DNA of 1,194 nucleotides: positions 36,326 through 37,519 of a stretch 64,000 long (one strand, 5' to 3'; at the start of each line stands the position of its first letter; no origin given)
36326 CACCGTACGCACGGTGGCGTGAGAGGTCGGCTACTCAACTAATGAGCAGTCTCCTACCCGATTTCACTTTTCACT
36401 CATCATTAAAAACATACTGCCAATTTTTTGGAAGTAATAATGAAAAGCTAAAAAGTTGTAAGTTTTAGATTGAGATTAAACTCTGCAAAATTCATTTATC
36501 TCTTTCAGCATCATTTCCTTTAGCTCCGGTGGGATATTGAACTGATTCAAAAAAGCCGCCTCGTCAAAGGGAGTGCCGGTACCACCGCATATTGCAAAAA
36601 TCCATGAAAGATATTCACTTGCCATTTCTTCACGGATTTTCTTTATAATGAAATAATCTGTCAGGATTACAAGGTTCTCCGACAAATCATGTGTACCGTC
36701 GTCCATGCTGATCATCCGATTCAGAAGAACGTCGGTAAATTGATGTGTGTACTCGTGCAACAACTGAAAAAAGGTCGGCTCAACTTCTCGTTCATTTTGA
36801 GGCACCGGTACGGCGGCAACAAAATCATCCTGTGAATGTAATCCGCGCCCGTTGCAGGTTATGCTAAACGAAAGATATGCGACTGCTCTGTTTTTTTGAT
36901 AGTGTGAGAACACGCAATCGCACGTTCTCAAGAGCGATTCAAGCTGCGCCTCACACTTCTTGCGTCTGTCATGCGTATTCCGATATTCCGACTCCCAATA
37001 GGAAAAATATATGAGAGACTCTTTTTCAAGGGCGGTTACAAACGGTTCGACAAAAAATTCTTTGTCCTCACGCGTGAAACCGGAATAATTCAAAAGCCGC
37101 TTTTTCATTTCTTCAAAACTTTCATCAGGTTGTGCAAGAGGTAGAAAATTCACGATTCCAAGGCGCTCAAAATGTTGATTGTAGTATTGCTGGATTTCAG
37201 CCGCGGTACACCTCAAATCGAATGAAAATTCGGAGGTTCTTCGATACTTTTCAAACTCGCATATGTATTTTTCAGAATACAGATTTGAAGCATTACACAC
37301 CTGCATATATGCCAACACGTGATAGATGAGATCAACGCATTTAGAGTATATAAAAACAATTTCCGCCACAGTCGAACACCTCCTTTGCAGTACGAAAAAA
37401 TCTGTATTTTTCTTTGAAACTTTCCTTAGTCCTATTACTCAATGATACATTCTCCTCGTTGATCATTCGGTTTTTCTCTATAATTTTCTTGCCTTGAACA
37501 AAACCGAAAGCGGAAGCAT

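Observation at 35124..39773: Mobile-element-flanked islet: two diverged paralogs of an unrecognised ~360-aa protein bracket a SAM-methyltransferase and an HExxH protein, next to an XRE regulator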

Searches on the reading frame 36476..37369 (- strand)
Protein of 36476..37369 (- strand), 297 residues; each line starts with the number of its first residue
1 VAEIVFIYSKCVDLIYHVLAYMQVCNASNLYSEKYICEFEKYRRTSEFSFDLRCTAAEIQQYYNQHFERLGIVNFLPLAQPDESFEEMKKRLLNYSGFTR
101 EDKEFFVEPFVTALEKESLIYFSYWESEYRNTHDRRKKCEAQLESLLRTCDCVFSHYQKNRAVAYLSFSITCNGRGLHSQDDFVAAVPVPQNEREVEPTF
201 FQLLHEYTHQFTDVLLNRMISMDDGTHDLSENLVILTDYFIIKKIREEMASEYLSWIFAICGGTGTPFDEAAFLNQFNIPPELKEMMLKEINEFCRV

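Call 3: search_protein_families(library=pfam, proteins=[window:36476-37369:-], max_evalue=1)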
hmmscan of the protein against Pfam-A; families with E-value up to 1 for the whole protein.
window:36476-37369:- (297 aa): 1 family
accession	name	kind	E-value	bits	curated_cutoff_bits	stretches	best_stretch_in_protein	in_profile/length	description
PF20718.2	Med16_bridge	-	0.092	13.2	24.1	1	141-247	82-181/189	Mediator complex subunit 16, central helical bridge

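Call 4: search_protein_families(library=ncbifam, proteins=[window:36476-37369:-], max_evalue=1)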
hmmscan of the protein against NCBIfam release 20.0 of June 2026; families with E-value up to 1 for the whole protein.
window:36476-37369:- (297 aa): 0 families

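Call 6: search_protein_families(library=padloc, proteins=[window:36476-37369:-], max_evalue=1)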
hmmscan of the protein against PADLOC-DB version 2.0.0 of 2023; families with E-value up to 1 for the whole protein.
window:36476-37369:- (297 aa): 0 families

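Call 7: search_protein_families(library=phrogs, proteins=[window:36476-37369:-], max_evalue=1)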
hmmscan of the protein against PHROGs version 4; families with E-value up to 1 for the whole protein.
window:36476-37369:- (297 aa): 0 families

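Call 9: search_solved_structures(query=window:36476-37369:-, max_evalue=10)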
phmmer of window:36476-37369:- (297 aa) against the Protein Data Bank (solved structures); distinct sequences matched with E-value up to 10: 0.

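Call 12: find_homologous_proteins(query=window:36476-37369:-)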
Query window:36476-37369:- (297 aa): 64 proteins with E <= 0.001 among 530 candidates.
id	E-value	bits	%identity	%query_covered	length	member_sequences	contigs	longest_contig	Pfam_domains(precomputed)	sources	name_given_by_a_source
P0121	5.7e-200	681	100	100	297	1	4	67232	-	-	-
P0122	8.6e-170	582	87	99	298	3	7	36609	-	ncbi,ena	-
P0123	1.0e-164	565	86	99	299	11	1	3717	-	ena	-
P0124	8.4e-162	555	82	98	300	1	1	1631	-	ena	-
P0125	1.6e-161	555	84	99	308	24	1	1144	-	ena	-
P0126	3.8e-161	553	82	98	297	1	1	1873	-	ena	-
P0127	4.2e-161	553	83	99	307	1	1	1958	-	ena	-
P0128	1.4e-160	551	82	99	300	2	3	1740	-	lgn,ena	-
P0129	3.1e-156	537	82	99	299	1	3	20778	-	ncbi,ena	-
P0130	3.7e-148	511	78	99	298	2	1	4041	-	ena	-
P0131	8.3e-146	503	75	99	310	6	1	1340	-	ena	-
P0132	6.7e-119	415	63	98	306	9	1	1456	-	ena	-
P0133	7.9e-119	414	64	97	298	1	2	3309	-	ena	-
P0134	9.8e-92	325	53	97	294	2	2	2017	-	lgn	-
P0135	9.1e-72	260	47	94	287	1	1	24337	-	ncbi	-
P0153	8.2e-62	227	44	94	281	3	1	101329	-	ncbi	-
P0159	2.7e-60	222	40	98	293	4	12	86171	-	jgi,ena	-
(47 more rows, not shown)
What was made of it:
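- Closest known: Zincin/gluzincin metallopeptidases. Different: The family is tiny (64 clusters, call 12).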

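Call 17: find_encoding_contigs(protein=P0122, flank=8000, max_places=4)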
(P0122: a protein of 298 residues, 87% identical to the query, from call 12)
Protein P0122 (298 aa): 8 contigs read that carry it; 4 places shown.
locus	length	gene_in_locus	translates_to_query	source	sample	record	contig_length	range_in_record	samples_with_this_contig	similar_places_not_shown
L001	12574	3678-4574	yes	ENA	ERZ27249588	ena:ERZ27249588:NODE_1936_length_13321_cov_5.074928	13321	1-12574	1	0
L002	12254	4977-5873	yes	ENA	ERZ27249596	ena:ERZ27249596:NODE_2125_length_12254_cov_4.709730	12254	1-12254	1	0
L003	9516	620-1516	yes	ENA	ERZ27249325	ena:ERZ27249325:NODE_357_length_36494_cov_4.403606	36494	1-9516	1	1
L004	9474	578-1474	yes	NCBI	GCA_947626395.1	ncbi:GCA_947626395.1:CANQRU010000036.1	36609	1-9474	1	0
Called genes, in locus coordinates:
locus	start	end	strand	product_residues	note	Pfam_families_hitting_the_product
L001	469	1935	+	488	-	PF04326:SLFN_AlbA_2 (weak), PF13749:HATPase_c_4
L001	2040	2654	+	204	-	PF04307:YdjM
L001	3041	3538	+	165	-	PF00293:NUDIX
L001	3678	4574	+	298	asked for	-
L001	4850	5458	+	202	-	PF17851:GH43_C2, PF07081:DUF1349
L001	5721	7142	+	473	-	-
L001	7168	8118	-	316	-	PF02557:VanY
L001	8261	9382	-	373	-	PF00512:HisKA, PF02518:HATPase_c, PF14501:HATPase_c_5 (weak)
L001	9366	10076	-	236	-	PF00072:Response_reg, PF00486:Trans_reg_C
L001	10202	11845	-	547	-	PF01408:GFO_IDH_MocA, PF22725:GFO_IDH_MocA_C3, PF02894:GFO_IDH_MocA_C, PF04071:zf-like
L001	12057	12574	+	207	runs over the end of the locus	-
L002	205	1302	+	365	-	PF07690:MFS_1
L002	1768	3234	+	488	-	PF04326:SLFN_AlbA_2 (weak), PF13749:HATPase_c_4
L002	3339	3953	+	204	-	PF04307:YdjM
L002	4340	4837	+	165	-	PF00293:NUDIX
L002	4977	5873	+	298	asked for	-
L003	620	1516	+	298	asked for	-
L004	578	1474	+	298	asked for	-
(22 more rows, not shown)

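Call 18: find_encoding_contigs(protein=P0153, flank=8000, max_places=3)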
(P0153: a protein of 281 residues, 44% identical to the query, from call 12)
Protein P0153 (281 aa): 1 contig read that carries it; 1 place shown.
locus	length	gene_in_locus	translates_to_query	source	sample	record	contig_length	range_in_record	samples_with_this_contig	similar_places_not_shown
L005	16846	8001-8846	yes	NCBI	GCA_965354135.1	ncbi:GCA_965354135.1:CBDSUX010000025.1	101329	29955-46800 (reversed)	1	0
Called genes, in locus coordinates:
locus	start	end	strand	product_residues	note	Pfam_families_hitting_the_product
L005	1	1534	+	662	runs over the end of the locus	PF09479:Flg_new, PF18998:Flg_new_2 (weak)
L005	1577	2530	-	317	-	PF08486:SpoIID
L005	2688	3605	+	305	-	-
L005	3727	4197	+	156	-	PF03449:GreA_GreB_N, PF01272:GreA_GreB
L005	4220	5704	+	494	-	PF01336:tRNA_anti-codon, PF00152:tRNA-synt_2, PF01409:tRNA-synt_2d (faint)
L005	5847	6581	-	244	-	PF01076:Mob_Pre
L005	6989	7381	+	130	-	-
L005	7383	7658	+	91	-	-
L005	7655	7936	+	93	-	-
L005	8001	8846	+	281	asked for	-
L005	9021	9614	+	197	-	-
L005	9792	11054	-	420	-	PF02920:Integrase_DNA, PF13102:Phage_int_SAM_5 (weak), PF00589:Phage_integrase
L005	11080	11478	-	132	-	-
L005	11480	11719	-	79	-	PF09035:Tn916-Xis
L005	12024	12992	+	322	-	-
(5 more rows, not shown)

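Call 19: find_encoding_contigs(protein=P0159, flank=8000, max_places=3)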
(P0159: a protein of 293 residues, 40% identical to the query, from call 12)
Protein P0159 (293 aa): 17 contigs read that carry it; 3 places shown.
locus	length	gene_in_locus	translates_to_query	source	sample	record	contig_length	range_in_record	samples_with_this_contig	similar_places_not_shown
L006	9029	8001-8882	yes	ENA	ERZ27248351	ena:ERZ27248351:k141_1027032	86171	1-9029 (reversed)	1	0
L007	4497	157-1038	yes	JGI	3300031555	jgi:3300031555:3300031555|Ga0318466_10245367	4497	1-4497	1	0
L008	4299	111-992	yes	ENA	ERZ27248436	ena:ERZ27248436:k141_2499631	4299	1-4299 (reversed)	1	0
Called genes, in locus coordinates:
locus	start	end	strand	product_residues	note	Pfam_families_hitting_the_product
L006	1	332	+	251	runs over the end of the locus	-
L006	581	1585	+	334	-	PF18152:DAHP_snth_FXD, PF00793:DAHP_synth_1, PF03102:NeuB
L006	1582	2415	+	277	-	PF03446:NAD_binding_2 (weak), PF02153:PDH_N, PF20463:PDH_C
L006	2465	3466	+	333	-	-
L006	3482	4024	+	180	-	PF03358:FMN_red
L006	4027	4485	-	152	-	PF00072:Response_reg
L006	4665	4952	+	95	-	-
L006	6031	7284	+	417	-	PF23750:RsgI_M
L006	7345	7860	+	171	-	-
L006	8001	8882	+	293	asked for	-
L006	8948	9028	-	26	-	?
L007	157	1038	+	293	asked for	-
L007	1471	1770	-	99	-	PF08279:HTH_11 (faint), PF12844:HTH_19, PF13560:HTH_31 (weak), PF01381:HTH_3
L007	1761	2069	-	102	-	-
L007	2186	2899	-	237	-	PF00882:Zn_dep_PLPC (weak)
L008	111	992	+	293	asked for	-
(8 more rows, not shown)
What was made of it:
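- One HExxH locus sits next to SUKH/SMI1-type genes (call 19).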

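Call 24: predict_structure(alignment_id=A2)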
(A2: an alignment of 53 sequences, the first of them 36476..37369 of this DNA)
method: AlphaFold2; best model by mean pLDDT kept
length: 297 residues; sequences in the alignment: 53
mean_pLDDT: 95.0   pTM: 0.92
mean pLDDT of the five models: 95.0, 94.8, 94.4, 94.4, 93.9
residues with pLDDT >= 90: 268; 70-90: 29; 50-70: 0; < 50: 0
segments of 3 or more residues with pLDDT < 50: none
pLDDT, mean of each block of 10 residues (from residue 1): 95 98 92 96 93 96 94 92 93 96 98 98 98 97 97 94 97 91 96 96 97 93 92 98 95 96 91 96 97 87
secondary structure, 60 per line:
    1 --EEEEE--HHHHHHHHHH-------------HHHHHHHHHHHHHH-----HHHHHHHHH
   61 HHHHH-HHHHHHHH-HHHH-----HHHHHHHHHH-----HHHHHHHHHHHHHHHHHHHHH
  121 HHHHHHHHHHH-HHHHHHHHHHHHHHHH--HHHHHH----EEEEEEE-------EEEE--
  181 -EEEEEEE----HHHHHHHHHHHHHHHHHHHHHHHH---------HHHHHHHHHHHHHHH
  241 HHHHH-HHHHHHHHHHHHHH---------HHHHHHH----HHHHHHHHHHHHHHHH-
elements in order: E3-7 H10-19 H33-46 H52-65 H67-74 H76-79 H85-94 H100-131 H133-148 H151-156 E161-167 E175-178 E182-188 H193-216 H226-245 H247-260 H270-276 H281-296
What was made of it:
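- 36476..37369 (-): HExxH protein (297 aa), a zincin-like unannotated family. Independently circulating piece 2. AF2 pLDDT 95 (call 24).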

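Call 28: fold_search(model_id=the predicted structure, library=pdb)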
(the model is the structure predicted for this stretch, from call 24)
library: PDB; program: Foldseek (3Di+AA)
matches with E <= 10: 173; with E <= 0.001: 0
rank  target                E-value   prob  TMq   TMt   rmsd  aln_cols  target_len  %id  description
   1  5xbv                  2.2e-01  0.80  0.25  0.48   4.6       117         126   12  Crystal structure of Wss1 mutant from saccharomyces cerevisiae (released 2018-03-28)
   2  4g5r_B                4.1e-01  0.05  0.13  0.13  19.4       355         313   12  Structure of LGN GL4/Galphai3 complex (released 2012-09-05)
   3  1pwu_B                4.5e-01  0.21  0.20  0.10  12.4       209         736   10  Crystal Structure of Anthrax Lethal Factor complexed with (3-(N-hydroxycarboxamido)-2-isobutylpropanoyl-Trp-methylamid (released 2004-02-03)
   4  6m8p_A                7.0e-01  0.38  0.27  0.11  10.0       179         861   10  Human ERAP1 bound to phosphinic pseudotripeptide inhibitor DG013 (released 2019-12-18)
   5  1pwp_B                8.6e-01  0.16  0.20  0.10  12.6       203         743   11  Crystal Structure of the Anthrax Lethal Factor complexed with Small Molecule Inhibitor NSC 12155 (released 2004-01-13)
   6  6erp_A                9.0e-01  0.06  0.18  0.08  18.7       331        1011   13  Structure of the human mitochondrial transcription initiation complex at the LSP promoter (released 2017-11-15)
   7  5f0n                  1.2e+00  0.08  0.19  0.08  20.3       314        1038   15  Cohesin subunit Pds5 (released 2016-04-20)
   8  1pwq_A                1.2e+00  0.21  0.24  0.12   9.4       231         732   11  Crystal structure of Anthrax Lethal Factor complexed with Thioacetyl-Tyr-Pro-Met-Amide, a metal-chelating peptidyl sma (released 2004-01-13)
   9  4g5r_A                1.2e+00  0.03  0.13  0.13  18.6       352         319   12  Structure of LGN GL4/Galphai3 complex (released 2012-09-05)
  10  4wz9_B                1.3e+00  0.15  0.22  0.10  10.2       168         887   12  APN1 from Anopheles gambiae (released 2015-06-17)
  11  4rfl_C                1.3e+00  0.06  0.14  0.13  14.5       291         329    8  Crystal structure of G1PDH with NADPH from Methanocaldococcus jannaschii (released 2015-07-22)
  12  8s5f_F                1.4e+00  0.20  0.26  0.25   9.9       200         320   10  Crystal structure of the HExxH domain of ChlBHExxH a novel alpha-ketoglutarate dependent oxygenase (released 2024-10-02)
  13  5giv_C                1.4e+00  0.10  0.22  0.15  17.2       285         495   12  Crystal structure of M32 carboxypeptidase from Deinococcus radiodurans R1 (released 2017-07-12)
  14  4dv8                  1.5e+00  0.12  0.21  0.14  12.8       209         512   14  Anthrax Lethal Factor metalloproteinase in complex with the Hydroxamic acid based small molecule PT8421 (released 2012-03-14)
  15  4rfl_A                1.5e+00  0.06  0.14  0.13  13.8       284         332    9  Crystal structure of G1PDH with NADPH from Methanocaldococcus jannaschii (released 2015-07-22)
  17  8s5f_D                1.6e+00  0.20  0.27  0.25   9.8       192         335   10  Crystal structure of the HExxH domain of ChlBHExxH a novel alpha-ketoglutarate dependent oxygenase (released 2024-10-02)
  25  8s5f_A                1.8e+00  0.10  0.29  0.26  16.7       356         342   10  Crystal structure of the HExxH domain of ChlBHExxH a novel alpha-ketoglutarate dependent oxygenase (released 2024-10-02)
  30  8s5f_E                2.0e+00  0.09  0.29  0.27  16.3       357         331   10  Crystal structure of the HExxH domain of ChlBHExxH a novel alpha-ketoglutarate dependent oxygenase (released 2024-10-02)
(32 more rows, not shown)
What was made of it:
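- On Alpha-KG HExxH beta-hydroxylases (IPR026337): Fold E = 1.4 (call 28).
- Closest known: Zincin/gluzincin metallopeptidases. Same: Local fold matches reach 4-5 A rmsd over about 120-145 columns (call 28).
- Closest known: Alpha-ketoglutarate-dependent HExxH beta-hydroxylases of RiPP pathways. Same: 8s5f is among the weak fold hits (call 28).
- An HExxH alpha-KG oxygenase (8s5f) is among the weak hits for the HExxH protein (call 28).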

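Call 33: search_solved_structures(query=A2, max_evalue=10)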
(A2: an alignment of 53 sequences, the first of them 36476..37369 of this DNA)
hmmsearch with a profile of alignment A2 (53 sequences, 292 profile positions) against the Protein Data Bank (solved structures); distinct sequences matched with E-value up to 10: 2.
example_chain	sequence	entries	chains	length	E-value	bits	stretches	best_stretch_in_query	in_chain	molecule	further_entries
9hnh_A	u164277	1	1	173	0.43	13.1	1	237-290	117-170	Chains: A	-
5b0c_A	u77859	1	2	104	0.5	12.8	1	89-160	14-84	Olivetolic acid cyclase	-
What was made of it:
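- On Any named peptidase family (Pfam/NCBIfam, e.g. M1, M48, M78 ImmA/IrrE, SprT, DUF2268): PHROGs, PADLOC and PDB gave none (calls 6, 7, 9, 33).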

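Call 55: find_related_loci(query=A2, collection=metagenome_contigs, flank=6000)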
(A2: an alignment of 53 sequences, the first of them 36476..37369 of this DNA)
Query A2 (297 aa) in metagenome_contigs; peptide patterns used: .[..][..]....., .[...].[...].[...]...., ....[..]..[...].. (x = any residue, [..] = any of these).
191 stretches matched a pattern; 69 encode a relative of the query (tblastn E <= 1e-3); 69 distinct loci.
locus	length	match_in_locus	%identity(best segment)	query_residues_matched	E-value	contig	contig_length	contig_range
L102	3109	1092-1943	44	1-288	1e-75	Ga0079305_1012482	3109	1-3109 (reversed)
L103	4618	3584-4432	43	1-287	1e-73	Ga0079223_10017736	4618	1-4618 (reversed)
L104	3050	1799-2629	43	8-297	1e-72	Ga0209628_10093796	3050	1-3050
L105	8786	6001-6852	43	4-297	6e-71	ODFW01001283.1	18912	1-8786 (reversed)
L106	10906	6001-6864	42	8-297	7e-69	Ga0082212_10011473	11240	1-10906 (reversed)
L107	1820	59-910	40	1-292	7e-70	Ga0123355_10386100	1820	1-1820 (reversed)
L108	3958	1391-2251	41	3-291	8e-67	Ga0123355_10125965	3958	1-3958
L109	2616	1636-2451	42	8-287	1e-67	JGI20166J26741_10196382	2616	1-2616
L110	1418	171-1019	42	3-293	4e-70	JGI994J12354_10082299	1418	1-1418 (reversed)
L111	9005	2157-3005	42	2-292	5e-66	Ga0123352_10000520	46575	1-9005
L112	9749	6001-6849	39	3-296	4e-66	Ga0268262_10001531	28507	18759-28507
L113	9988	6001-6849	42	3-293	1e-65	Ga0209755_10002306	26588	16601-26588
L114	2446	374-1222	39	3-296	3e-66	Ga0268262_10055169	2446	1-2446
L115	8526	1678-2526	41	4-296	3e-65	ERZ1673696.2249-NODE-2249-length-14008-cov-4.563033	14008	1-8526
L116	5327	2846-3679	42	8-289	2e-65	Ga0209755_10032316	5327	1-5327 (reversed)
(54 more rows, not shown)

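Call 56: find_related_loci(query=A2, collection=viral_contigs, flank=6000)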
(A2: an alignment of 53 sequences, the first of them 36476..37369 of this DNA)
Query A2 (297 aa) in viral_contigs; peptide patterns used: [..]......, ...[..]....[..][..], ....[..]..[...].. (x = any residue, [..] = any of these).
30 stretches matched a pattern, but none encodes a relative of the query by tblastn (E <= 1e-3).
